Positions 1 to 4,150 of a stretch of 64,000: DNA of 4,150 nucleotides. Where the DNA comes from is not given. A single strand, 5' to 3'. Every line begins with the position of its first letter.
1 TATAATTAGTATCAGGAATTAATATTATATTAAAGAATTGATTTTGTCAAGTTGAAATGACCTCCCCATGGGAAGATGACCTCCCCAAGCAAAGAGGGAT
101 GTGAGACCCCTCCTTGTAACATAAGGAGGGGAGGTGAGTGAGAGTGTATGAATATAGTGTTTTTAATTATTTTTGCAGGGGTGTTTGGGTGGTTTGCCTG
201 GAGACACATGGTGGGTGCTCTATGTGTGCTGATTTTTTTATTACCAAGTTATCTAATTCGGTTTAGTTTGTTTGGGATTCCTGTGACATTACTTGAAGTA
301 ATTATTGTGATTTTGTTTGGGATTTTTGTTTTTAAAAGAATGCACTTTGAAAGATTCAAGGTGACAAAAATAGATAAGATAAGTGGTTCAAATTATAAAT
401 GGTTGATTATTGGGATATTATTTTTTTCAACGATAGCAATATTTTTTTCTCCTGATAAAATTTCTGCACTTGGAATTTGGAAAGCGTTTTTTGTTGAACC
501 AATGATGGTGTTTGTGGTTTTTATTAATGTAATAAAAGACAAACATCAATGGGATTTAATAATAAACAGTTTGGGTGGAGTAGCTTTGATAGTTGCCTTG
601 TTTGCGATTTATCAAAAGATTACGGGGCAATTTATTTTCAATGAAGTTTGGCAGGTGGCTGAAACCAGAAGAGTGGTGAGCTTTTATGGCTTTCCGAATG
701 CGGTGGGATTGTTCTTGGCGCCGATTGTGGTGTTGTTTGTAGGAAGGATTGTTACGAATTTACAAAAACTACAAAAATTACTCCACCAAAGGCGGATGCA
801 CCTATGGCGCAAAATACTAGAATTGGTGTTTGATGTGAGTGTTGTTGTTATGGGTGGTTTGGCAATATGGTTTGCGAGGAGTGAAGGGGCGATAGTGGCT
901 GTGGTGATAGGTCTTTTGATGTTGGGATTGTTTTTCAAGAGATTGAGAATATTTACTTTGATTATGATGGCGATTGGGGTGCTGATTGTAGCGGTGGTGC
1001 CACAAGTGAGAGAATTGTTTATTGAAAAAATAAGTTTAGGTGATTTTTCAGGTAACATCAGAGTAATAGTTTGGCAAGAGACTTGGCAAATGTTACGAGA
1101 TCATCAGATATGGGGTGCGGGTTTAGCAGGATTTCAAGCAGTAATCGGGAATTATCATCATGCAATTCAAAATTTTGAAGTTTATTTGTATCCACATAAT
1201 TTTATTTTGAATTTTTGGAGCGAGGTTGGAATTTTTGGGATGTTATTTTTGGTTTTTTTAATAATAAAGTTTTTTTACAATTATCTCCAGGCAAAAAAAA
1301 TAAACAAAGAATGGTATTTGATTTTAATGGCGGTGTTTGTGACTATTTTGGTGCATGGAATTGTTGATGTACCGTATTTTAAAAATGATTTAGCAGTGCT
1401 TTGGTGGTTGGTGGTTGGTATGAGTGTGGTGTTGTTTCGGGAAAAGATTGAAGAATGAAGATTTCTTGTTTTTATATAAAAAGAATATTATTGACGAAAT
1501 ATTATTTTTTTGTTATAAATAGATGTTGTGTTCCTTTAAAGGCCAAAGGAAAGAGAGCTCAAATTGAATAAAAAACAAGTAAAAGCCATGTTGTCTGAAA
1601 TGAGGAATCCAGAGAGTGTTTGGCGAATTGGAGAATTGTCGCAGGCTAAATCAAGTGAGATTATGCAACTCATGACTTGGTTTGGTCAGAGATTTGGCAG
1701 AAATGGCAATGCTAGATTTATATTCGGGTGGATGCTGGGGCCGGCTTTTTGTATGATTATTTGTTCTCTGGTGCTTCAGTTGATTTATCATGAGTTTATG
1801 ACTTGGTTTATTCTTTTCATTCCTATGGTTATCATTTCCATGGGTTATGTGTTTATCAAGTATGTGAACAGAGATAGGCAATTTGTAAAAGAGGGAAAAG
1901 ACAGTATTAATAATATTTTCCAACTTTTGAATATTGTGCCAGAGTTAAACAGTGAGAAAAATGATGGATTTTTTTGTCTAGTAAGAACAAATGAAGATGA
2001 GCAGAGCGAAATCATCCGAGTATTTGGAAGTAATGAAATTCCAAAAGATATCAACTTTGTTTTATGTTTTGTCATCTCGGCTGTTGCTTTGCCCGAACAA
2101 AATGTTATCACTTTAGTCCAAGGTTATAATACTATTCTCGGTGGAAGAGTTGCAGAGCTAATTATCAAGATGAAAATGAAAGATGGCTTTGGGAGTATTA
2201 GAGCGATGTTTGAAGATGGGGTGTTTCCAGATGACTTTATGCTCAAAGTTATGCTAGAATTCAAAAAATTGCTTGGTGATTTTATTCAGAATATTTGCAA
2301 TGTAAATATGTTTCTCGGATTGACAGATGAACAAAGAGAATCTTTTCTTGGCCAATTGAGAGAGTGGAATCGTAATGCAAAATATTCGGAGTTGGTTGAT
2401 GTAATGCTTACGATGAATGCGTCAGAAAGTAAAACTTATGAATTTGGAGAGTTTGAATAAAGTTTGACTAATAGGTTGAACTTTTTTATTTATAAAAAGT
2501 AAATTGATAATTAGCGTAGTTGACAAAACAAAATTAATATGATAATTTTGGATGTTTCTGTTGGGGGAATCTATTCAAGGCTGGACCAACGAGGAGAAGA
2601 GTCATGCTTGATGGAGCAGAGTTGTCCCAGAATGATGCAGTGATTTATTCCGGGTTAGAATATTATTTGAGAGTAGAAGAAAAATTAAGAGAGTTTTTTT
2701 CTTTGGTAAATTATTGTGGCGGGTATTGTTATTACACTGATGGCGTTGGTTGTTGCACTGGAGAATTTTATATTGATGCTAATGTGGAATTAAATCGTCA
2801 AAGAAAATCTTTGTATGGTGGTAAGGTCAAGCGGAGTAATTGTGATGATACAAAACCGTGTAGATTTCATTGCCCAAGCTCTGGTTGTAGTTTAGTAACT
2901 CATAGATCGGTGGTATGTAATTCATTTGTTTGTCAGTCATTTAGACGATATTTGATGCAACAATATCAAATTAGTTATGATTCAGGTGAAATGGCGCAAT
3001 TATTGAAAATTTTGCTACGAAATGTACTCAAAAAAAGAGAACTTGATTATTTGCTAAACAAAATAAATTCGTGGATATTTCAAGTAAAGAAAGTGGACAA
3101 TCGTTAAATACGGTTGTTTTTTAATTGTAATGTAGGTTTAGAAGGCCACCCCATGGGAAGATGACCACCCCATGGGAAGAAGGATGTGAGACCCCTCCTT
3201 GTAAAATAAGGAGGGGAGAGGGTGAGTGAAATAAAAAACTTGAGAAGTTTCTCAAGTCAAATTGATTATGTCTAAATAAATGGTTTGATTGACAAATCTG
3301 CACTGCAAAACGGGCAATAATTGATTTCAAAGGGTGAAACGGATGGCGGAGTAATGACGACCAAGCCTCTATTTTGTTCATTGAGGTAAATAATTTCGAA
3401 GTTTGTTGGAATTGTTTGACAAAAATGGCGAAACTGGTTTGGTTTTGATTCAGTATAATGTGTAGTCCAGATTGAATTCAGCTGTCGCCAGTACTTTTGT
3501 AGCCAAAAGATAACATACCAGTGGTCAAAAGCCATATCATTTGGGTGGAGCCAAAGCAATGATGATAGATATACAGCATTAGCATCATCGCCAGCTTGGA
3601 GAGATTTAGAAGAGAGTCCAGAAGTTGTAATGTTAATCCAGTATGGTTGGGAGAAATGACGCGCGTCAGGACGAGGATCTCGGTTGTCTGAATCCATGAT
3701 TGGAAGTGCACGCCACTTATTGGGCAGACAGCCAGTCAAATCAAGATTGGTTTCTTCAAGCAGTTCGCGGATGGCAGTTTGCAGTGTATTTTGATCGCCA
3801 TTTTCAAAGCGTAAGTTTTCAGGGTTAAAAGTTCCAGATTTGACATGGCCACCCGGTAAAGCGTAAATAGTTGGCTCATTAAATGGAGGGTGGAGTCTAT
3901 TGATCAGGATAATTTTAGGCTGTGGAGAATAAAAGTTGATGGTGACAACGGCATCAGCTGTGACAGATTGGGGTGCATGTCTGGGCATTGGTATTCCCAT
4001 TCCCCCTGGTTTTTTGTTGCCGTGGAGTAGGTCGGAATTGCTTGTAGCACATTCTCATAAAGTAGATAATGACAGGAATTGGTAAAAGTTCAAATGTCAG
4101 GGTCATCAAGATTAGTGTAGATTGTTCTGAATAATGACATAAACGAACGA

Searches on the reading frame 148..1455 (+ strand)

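Call 11: search_protein_families(library=pfam, proteins=[window:148-1455:+], max_evalue=0.001)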
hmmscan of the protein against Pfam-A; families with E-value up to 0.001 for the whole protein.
window:148-1455:+ (436 aa): 1 family
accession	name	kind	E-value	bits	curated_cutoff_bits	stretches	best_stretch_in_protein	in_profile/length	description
PF04932.20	Wzy_C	-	3.3e-17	63.1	31.7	1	233-368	3-148/149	O-Antigen ligase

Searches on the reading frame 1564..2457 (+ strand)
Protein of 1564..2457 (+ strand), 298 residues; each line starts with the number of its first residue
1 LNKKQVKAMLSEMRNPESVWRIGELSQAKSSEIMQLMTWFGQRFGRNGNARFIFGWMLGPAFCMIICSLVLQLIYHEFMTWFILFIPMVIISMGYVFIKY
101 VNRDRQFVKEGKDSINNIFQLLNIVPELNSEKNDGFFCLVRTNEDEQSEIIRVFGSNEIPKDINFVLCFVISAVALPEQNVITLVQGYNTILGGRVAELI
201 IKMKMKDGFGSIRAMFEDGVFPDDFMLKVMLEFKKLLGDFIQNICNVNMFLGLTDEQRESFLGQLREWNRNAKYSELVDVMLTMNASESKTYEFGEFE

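Call 11: search_protein_families(library=pfam, proteins=[window:1564-2457:+], max_evalue=0.001)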
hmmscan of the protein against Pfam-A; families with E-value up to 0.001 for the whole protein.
window:1564-2457:+ (298 aa): 0 families

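Call 70: search_protein_families(library=ncbifam, proteins=[window:1564-2457:+], max_evalue=0.01)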
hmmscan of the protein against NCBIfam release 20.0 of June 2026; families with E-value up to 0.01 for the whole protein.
window:1564-2457:+ (298 aa): 1 family
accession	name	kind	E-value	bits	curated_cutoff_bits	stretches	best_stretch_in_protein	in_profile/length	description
NF004904.0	PRK06265.1-4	equivalog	0.0097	15.6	172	0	47-105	66-121/206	cobalt transporter CbiM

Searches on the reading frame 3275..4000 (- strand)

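Call 11: search_protein_families(library=pfam, proteins=[window:3275-4000:-], max_evalue=0.001)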
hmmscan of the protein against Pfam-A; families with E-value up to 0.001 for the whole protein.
window:3275-4000:- (242 aa): 1 family
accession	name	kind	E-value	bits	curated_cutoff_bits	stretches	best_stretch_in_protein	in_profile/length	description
PF00293.34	NUDIX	-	2e-06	28.3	21.1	1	16-141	4-106/134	NUDIX domain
